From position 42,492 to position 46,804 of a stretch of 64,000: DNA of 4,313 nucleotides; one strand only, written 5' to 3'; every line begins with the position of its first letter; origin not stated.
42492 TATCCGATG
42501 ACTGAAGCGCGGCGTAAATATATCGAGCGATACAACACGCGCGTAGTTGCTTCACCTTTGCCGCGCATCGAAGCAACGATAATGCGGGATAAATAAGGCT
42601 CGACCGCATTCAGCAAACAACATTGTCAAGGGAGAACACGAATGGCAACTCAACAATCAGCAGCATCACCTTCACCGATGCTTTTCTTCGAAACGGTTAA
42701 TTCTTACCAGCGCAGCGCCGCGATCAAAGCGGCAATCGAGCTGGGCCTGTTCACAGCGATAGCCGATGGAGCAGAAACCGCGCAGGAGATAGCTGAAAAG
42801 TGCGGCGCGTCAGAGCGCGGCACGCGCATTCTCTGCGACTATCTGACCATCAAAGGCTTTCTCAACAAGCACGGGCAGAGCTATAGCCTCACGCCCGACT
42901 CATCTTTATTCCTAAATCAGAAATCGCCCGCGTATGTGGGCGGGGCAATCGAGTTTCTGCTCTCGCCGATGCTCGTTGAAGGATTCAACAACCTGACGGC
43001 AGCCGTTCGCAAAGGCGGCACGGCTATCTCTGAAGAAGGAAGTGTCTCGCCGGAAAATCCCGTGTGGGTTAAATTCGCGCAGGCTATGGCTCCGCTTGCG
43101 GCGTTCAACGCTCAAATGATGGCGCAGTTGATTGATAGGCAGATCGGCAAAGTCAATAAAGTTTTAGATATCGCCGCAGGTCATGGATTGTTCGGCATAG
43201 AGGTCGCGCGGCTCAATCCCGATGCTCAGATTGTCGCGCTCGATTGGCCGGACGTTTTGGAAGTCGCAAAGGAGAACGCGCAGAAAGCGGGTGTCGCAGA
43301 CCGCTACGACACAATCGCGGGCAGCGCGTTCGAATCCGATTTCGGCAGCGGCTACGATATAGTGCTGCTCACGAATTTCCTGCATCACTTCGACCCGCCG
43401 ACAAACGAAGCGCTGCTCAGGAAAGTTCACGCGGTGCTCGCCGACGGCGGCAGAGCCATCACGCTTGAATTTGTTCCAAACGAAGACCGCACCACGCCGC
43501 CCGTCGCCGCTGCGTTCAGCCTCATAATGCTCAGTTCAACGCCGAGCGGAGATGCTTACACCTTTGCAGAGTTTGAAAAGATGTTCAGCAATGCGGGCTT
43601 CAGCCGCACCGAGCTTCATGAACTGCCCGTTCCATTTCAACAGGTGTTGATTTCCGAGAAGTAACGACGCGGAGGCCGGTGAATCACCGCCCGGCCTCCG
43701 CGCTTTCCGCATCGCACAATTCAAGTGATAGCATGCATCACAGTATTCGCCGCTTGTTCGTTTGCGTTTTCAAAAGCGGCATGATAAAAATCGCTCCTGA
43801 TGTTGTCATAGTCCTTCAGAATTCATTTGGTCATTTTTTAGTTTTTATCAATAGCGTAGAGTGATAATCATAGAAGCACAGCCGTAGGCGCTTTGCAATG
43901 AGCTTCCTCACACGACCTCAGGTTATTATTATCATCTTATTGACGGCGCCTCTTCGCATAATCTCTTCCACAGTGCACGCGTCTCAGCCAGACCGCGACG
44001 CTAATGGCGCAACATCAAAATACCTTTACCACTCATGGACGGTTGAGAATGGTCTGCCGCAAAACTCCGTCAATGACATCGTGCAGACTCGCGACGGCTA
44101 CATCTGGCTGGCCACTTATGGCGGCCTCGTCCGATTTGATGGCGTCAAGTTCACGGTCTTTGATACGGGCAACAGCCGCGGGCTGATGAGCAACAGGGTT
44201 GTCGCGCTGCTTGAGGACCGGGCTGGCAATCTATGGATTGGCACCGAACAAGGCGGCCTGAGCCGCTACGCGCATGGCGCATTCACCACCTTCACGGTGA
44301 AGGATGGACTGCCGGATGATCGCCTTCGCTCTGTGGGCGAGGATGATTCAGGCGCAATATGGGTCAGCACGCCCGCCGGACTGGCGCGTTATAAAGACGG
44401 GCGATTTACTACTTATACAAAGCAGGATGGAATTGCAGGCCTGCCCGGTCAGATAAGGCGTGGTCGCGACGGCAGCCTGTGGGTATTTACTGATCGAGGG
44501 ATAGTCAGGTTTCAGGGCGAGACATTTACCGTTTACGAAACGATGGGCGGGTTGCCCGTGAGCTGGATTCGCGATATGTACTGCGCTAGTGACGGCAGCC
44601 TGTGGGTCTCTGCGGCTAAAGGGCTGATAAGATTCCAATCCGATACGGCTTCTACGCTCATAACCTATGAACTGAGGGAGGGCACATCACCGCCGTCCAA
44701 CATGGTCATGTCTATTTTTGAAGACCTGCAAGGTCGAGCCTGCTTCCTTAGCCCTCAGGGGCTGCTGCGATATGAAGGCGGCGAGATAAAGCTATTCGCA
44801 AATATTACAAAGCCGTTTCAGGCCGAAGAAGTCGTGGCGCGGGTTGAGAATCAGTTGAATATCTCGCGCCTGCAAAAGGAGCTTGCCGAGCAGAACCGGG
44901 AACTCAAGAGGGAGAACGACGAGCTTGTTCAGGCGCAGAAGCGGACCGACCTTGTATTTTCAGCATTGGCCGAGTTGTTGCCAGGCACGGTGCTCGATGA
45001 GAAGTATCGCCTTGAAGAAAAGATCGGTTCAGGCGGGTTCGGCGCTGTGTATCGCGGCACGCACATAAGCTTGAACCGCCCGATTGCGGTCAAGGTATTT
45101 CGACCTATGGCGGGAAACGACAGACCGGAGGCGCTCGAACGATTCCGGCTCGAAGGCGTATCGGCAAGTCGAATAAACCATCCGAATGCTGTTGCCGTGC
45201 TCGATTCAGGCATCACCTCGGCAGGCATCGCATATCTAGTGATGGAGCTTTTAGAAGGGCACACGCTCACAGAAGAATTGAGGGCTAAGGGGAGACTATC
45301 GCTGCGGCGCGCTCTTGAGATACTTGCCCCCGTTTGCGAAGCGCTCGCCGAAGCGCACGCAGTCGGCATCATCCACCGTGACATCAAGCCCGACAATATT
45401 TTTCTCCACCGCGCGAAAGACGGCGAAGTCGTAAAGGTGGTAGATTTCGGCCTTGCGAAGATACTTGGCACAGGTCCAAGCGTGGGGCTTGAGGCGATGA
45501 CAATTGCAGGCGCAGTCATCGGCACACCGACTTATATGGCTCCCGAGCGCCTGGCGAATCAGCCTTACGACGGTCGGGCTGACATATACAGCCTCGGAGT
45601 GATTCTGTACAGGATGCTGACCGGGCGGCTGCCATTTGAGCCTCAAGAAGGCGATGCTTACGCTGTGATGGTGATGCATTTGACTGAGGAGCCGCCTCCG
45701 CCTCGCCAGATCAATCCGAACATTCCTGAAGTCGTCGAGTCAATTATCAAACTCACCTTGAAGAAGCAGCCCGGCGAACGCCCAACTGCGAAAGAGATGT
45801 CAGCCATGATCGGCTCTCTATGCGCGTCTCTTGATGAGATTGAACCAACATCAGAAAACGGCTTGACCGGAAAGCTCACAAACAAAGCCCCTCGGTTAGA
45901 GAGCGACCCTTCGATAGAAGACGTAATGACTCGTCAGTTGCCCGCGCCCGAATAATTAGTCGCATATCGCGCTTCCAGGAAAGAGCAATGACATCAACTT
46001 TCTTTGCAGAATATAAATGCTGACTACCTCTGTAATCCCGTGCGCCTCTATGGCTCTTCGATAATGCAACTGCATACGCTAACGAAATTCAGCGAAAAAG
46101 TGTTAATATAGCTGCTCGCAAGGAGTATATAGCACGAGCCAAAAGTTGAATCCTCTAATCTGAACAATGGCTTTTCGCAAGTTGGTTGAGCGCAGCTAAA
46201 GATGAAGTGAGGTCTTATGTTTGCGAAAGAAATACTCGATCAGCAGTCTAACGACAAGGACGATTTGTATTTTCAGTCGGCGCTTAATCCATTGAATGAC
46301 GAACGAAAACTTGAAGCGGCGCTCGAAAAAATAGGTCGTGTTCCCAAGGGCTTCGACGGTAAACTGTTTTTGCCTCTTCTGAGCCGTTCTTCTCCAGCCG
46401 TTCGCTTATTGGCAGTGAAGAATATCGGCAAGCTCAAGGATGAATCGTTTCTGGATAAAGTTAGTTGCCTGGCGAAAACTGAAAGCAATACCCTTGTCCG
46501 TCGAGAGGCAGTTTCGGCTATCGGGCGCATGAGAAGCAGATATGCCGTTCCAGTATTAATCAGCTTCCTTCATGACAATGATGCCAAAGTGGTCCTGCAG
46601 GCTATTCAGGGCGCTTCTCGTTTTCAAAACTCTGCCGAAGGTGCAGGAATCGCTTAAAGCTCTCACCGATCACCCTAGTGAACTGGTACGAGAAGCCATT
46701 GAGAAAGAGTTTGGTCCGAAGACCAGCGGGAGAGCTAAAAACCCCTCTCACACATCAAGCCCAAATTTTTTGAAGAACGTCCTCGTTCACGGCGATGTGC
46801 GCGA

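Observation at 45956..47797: Low-GC island: HEAT-repeat domain joined to an SPPY DNA methyltransferase through two compensating frameshifts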

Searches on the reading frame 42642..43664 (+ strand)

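Call 6: search_protein_families(library=pfam, proteins=[window:42642-43664:+], max_evalue=0.01)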
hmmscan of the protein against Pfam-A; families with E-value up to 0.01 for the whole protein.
window:42642-43664:+ (340 aa): 15 families
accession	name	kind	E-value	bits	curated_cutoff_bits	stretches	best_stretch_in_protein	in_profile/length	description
PF00891.24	Methyltransf_2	-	9.5e-20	71.3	22.3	1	140-321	34-210/210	O-methyltransferase domain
PF08100.18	Dimerisation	-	1.6e-17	63.6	25.6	1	10-92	4-92/93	O-methyltransferase dimerisation domain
PF13649.12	Methyltransf_25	-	1.6e-13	51.6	27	1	174-270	1-97/97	Methyltransferase domain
PF08242.18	Methyltransf_12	-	1e-12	49.1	30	1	175-271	1-97/98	Methyltransferase domain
PF13847.12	Methyltransf_31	-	2.2e-12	47.3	27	1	171-278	4-113/145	Methyltransferase domain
PF08241.18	Methyltransf_11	-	1.4e-09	38.9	21.2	1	175-273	1-94/95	Methyltransferase domain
PF13489.12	Methyltransf_23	-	9.7e-08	32.4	27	1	159-277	8-119/164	Methyltransferase domain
PF05175.20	MTS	-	9.5e-07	29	23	1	158-271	21-135/170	Methyltransferase small domain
PF01209.24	Ubie_methyltran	-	1.8e-05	24.6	20.1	1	171-279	48-156/233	ubiE/COQ5 methyltransferase family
PF10294.15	Methyltransf_16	-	5.1e-05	23.5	21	1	158-216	34-92/174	Lysine methyltransferase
PF06325.19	PrmA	-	0.00022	21.2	22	1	158-247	149-235/296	Ribosomal protein L11 methyltransferase (PrmA)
PF06080.18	DUF938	-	0.0017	18.6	27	1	148-293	2-156/202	Protein of unknown function (DUF938)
PF12847.13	Methyltransf_18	-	0.006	17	27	0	163-231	7-76/151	Methyltransferase domain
PF01596.23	Methyltransf_3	-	0.0064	16.2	22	0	157-230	33-106/204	O-methyltransferase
PF02475.24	TRM5-TYW2_MTfase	-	0.0085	16.5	28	0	164-232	30-99/164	TRM5/TYW2 methyltransferase domain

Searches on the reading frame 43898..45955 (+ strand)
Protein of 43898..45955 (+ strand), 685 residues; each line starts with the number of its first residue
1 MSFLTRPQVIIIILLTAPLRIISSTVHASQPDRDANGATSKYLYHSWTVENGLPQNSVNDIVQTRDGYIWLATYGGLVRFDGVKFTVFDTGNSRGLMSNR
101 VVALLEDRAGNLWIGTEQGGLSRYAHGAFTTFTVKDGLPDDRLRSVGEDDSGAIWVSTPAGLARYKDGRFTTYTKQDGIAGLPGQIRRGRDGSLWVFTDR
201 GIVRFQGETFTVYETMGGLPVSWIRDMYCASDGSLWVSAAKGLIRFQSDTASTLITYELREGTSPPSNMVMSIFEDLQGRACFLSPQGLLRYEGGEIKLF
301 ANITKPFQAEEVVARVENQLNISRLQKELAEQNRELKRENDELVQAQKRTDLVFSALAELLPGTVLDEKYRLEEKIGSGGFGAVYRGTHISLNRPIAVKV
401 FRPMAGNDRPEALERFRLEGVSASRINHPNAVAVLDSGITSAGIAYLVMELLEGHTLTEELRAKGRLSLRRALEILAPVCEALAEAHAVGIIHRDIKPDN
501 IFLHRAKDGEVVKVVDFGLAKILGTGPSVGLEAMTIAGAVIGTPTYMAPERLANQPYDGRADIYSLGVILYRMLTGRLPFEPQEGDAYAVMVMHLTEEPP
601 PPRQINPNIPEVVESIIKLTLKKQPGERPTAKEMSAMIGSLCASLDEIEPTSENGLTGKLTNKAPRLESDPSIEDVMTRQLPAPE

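Call 6: search_protein_families(library=pfam, proteins=[window:43898-45955:+], max_evalue=0.01)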
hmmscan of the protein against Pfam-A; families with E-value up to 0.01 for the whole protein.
window:43898-45955:+ (685 aa): 7 families
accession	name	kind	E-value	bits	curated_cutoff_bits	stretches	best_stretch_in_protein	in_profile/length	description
PF00069.31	Pkinase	-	1.6e-52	178.9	31.7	1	370-635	1-258/263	Protein kinase domain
PF07714.23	PK_Tyr_Ser-Thr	-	2.2e-31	109.5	23.1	1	372-636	3-256/258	Protein tyrosine and serine/threonine kinase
PF07494.17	Reg_prop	-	3.1e-22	76.2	20.4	2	95-117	1-23/24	Two component regulator propeller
PF01636.29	APH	-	4.9e-06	26.9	23.2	1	483-521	161-198/239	Phosphotransferase enzyme family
PF06293.20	Kdo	-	5.7e-06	26.3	21.3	1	418-517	65-166/207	Lipopolysaccharide kinase (Kdo/WaaP) family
PF16819.11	DUF5074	-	6.6e-05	22.6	27.2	0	55-87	181-218/353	Domain of unknown function (DUF5074)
PF17667.7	Pkinase_fungal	-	0.0005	19.3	24.1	1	470-566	286-379/387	Fungal protein kinase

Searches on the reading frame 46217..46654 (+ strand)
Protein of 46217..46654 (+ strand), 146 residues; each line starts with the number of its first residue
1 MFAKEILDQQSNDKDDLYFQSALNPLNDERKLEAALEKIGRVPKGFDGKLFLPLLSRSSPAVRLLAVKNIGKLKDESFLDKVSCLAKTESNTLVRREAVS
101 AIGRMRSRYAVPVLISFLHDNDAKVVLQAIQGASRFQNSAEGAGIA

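Call 15: list_cluster_members(proteins=[window:46217-46654:+, window:46817-47599:+, window:47798-48664:-, window:43898-45952:+])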
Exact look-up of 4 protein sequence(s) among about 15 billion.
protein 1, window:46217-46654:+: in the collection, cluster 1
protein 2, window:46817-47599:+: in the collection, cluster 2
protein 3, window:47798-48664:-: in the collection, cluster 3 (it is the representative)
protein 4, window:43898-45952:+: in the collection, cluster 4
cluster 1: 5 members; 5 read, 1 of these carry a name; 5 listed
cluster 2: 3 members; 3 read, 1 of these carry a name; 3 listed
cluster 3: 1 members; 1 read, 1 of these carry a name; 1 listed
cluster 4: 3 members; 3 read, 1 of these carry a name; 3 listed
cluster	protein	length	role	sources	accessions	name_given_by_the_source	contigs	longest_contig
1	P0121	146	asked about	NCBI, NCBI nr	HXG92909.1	MAG TPA: HEAT repeat domain-containing protein [Blastocatellia bacterium] | HEAT repeat domain-containing protein [Blastocatellia bacterium]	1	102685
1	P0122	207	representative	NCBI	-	-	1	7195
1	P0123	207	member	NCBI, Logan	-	-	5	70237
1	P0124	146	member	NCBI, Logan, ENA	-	-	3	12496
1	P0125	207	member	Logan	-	-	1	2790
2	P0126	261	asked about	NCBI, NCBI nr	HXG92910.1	MAG TPA: site-specific DNA-methyltransferase [Blastocatellia bacterium] | site-specific DNA-methyltransferase [Blastocatellia bacterium]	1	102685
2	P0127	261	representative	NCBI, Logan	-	-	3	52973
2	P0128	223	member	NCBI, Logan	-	-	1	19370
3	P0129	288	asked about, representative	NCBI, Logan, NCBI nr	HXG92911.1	MAG TPA: tetratricopeptide repeat protein [Blastocatellia bacterium] | tetratricopeptide repeat protein [Blastocatellia bacterium]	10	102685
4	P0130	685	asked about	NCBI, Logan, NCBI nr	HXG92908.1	MAG TPA: protein kinase [Blastocatellia bacterium] | protein kinase [Blastocatellia bacterium]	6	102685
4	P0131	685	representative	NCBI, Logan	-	-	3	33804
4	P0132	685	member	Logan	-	-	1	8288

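Call 17: find_encoding_contigs(protein=P0123, flank=5000, max_places=6)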
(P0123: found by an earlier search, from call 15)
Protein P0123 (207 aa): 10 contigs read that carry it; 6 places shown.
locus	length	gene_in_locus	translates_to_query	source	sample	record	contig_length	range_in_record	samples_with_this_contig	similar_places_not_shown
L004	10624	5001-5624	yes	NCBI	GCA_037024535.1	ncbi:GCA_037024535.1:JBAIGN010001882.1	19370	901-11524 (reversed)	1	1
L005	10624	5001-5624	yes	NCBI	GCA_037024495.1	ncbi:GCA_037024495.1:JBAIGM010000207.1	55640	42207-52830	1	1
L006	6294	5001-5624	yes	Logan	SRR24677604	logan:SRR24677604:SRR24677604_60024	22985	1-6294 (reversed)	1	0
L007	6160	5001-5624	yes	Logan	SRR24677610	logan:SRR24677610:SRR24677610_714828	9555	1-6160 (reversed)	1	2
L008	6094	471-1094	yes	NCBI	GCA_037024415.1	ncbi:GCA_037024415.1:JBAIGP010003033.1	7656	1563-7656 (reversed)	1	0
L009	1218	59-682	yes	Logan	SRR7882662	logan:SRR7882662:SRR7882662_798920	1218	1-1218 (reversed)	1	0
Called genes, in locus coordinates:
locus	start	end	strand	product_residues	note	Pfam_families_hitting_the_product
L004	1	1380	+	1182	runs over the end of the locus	PF12895:ANAPC3 (faint), PF13371:TPR_9 (weak), PF13432:TPR_16 (weak), PF14559:TPR_19 (weak), PF23914:TPR_CcmH_CycH (weak), PF14559:TPR_19 (weak), PF13517:FG-GAP_3, PF07593:UnbV_ASPIC (weak), +13 more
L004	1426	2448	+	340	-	PF08100:Dimerisation, PF00891:Methyltransf_2, PF05175:MTS (weak), PF13489:Methyltransf_23 (weak), PF13847:Methyltransf_31, PF08241:Methyltransf_11, PF08242:Methyltransf_12, PF13649:Methyltransf_25, +1 more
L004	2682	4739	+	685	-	PF16819:DUF5074 (faint), PF07494:Reg_prop (weak), PF01636:APH (faint), PF00069:Pkinase, PF06293:Kdo (weak), PF07714:PK_Tyr_Ser-Thr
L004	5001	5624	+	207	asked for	PF02985:HEAT (faint), PF13646:HEAT_2, PF03130:HEAT_PBS (faint), PF13646:HEAT_2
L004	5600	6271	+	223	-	PF01555:N6_N4_Mtase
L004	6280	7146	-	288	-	PF24575:TPR_Slam (faint), PF00515:TPR_1 (faint), PF07719:TPR_2 (faint), PF09976:TPR_21 (faint), PF13174:TPR_6 (faint), PF13181:TPR_8 (faint), PF13424:TPR_12 (faint), PF13428:TPR_14 (faint), +6 more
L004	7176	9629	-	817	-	PF00521:DNA_topoisoIV, PF03989:DNA_gyraseA_C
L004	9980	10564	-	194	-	PF13328:HD_4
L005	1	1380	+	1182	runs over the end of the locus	PF12895:ANAPC3 (faint), PF13371:TPR_9 (weak), PF13432:TPR_16 (weak), PF14559:TPR_19 (weak), PF23914:TPR_CcmH_CycH (weak), PF14559:TPR_19 (weak), PF13517:FG-GAP_3, PF07593:UnbV_ASPIC (weak), +13 more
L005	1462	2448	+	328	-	PF08100:Dimerisation, PF00891:Methyltransf_2, PF05175:MTS (weak), PF13489:Methyltransf_23 (weak), PF08241:Methyltransf_11, PF08242:Methyltransf_12, PF13649:Methyltransf_25, PF13847:Methyltransf_31, +1 more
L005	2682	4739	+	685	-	PF16819:DUF5074 (faint), PF07494:Reg_prop (weak), PF01636:APH (faint), PF00069:Pkinase, PF06293:Kdo (weak), PF07714:PK_Tyr_Ser-Thr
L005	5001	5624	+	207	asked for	PF02985:HEAT (faint), PF13646:HEAT_2, PF03130:HEAT_PBS (faint), PF13646:HEAT_2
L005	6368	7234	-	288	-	PF24575:TPR_Slam (faint), PF00515:TPR_1 (faint), PF07719:TPR_2 (faint), PF09976:TPR_21 (faint), PF13174:TPR_6 (faint), PF13181:TPR_8 (faint), PF13424:TPR_12 (faint), PF13428:TPR_14 (faint), +6 more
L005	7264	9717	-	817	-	PF00521:DNA_topoisoIV, PF03989:DNA_gyraseA_C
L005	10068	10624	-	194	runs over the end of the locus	PF13328:HD_4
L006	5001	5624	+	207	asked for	PF02985:HEAT (faint), PF13646:HEAT_2, PF03130:HEAT_PBS (faint), PF13646:HEAT_2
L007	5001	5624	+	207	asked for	PF02985:HEAT (faint), PF13646:HEAT_2, PF03130:HEAT_PBS (faint), PF13646:HEAT_2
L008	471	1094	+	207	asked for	PF02985:HEAT (faint), PF13646:HEAT_2, PF03130:HEAT_PBS (faint), PF13646:HEAT_2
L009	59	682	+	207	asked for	PF02985:HEAT (faint), PF13646:HEAT_2, PF03130:HEAT_PBS (faint), PF13646:HEAT_2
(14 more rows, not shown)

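Call 18: find_encoding_contigs(protein=P0124, flank=5000, max_places=6)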
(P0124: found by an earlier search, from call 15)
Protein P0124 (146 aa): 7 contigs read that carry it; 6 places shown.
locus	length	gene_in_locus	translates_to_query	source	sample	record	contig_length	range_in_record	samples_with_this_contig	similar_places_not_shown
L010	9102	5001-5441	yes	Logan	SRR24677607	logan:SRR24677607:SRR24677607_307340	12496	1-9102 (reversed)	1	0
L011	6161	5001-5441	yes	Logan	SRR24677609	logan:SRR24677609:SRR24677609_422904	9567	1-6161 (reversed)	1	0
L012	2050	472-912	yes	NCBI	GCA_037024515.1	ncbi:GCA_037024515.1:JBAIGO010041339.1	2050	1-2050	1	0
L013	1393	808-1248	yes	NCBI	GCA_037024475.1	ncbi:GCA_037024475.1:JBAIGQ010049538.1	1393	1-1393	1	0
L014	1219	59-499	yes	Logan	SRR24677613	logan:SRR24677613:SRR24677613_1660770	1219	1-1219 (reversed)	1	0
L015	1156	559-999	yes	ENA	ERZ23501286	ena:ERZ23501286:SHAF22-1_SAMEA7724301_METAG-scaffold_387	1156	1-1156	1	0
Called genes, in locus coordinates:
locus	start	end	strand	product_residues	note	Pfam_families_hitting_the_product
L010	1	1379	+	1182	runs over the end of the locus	PF12895:ANAPC3 (faint), PF13371:TPR_9 (weak), PF13432:TPR_16 (weak), PF14559:TPR_19 (weak), PF23914:TPR_CcmH_CycH (weak), PF14559:TPR_19 (weak), PF13517:FG-GAP_3, PF07593:UnbV_ASPIC (weak), +13 more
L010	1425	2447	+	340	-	PF08100:Dimerisation, PF00891:Methyltransf_2, PF05175:MTS (weak), PF13489:Methyltransf_23, PF13847:Methyltransf_31, PF08241:Methyltransf_11, PF08242:Methyltransf_12, PF13649:Methyltransf_25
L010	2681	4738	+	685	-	PF16819:DUF5074 (faint), PF07494:Reg_prop (weak), PF01636:APH (faint), PF00069:Pkinase, PF06293:Kdo (weak), PF07714:PK_Tyr_Ser-Thr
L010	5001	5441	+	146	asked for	PF03130:HEAT_PBS (faint), PF02985:HEAT (faint), PF13646:HEAT_2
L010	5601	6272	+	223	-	PF01555:N6_N4_Mtase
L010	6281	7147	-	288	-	PF24575:TPR_Slam (faint), PF00515:TPR_1 (faint), PF07719:TPR_2 (faint), PF09976:TPR_21 (faint), PF13174:TPR_6 (faint), PF13181:TPR_8 (faint), PF13424:TPR_12 (faint), PF13428:TPR_14 (faint), +6 more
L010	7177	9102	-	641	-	?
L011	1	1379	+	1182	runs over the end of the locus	PF12895:ANAPC3 (faint), PF13371:TPR_9 (weak), PF13432:TPR_16 (weak), PF14559:TPR_19 (weak), PF23914:TPR_CcmH_CycH (weak), PF14559:TPR_19 (weak), PF13517:FG-GAP_3, PF07593:UnbV_ASPIC (weak), +13 more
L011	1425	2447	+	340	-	PF08100:Dimerisation, PF00891:Methyltransf_2, PF05175:MTS (weak), PF13489:Methyltransf_23 (weak), PF13847:Methyltransf_31, PF08241:Methyltransf_11, PF08242:Methyltransf_12, PF13649:Methyltransf_25, +1 more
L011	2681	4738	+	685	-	PF16819:DUF5074 (faint), PF07494:Reg_prop (weak), PF01636:APH (faint), PF00069:Pkinase, PF06293:Kdo (weak), PF07714:PK_Tyr_Ser-Thr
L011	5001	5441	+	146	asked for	PF03130:HEAT_PBS (faint), PF02985:HEAT (faint), PF13646:HEAT_2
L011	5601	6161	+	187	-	?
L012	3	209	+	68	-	?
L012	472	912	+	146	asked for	PF03130:HEAT_PBS (faint), PF02985:HEAT (faint), PF13646:HEAT_2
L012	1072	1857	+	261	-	PF01555:N6_N4_Mtase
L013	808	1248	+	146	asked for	PF03130:HEAT_PBS (faint), PF02985:HEAT (faint), PF13646:HEAT_2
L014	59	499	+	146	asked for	PF03130:HEAT_PBS (faint), PF02985:HEAT (faint), PF13646:HEAT_2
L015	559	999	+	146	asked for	PF03130:HEAT_PBS (faint), PF02985:HEAT (faint), PF13646:HEAT_2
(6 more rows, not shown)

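Call 19: find_encoding_contigs(protein=P0125, flank=5000, max_places=4)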
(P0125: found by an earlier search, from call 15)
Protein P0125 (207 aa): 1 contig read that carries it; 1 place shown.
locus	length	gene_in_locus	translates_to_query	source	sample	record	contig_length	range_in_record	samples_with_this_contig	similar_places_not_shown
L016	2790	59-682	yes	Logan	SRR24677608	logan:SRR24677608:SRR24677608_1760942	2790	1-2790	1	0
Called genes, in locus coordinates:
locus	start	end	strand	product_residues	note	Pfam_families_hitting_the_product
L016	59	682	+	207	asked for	PF11791:Aconitase_B_N (faint), PF13646:HEAT_2 (weak), PF02985:HEAT (faint), PF03130:HEAT_PBS (faint), PF13646:HEAT_2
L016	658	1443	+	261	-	PF01555:N6_N4_Mtase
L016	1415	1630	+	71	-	-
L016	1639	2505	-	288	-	PF24575:TPR_Slam (faint), PF00515:TPR_1 (faint), PF07719:TPR_2 (faint), PF09976:TPR_21 (faint), PF13174:TPR_6 (faint), PF13181:TPR_8 (faint), PF13424:TPR_12 (faint), PF13428:TPR_14 (faint), +6 more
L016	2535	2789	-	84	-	?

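Call 20: find_encoding_contigs(protein=P0122, flank=5000, max_places=4)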
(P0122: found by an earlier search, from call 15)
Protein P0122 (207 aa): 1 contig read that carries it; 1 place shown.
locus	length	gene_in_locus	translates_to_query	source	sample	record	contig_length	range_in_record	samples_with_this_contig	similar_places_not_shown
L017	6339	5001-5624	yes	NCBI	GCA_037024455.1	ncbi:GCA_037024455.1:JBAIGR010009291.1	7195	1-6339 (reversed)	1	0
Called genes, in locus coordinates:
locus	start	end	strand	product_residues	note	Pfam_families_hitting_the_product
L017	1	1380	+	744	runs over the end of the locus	?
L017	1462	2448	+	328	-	PF08100:Dimerisation, PF00891:Methyltransf_2, PF05175:MTS (weak), PF13489:Methyltransf_23 (weak), PF08241:Methyltransf_11, PF08242:Methyltransf_12, PF13649:Methyltransf_25, PF13847:Methyltransf_31, +1 more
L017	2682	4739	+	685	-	PF16819:DUF5074 (faint), PF07494:Reg_prop (weak), PF01636:APH (faint), PF00069:Pkinase, PF06293:Kdo (weak), PF07714:PK_Tyr_Ser-Thr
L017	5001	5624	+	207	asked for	PF11791:Aconitase_B_N (weak), PF02985:HEAT (faint), PF13646:HEAT_2 (weak), PF03130:HEAT_PBS (faint), PF13646:HEAT_2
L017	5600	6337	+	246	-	?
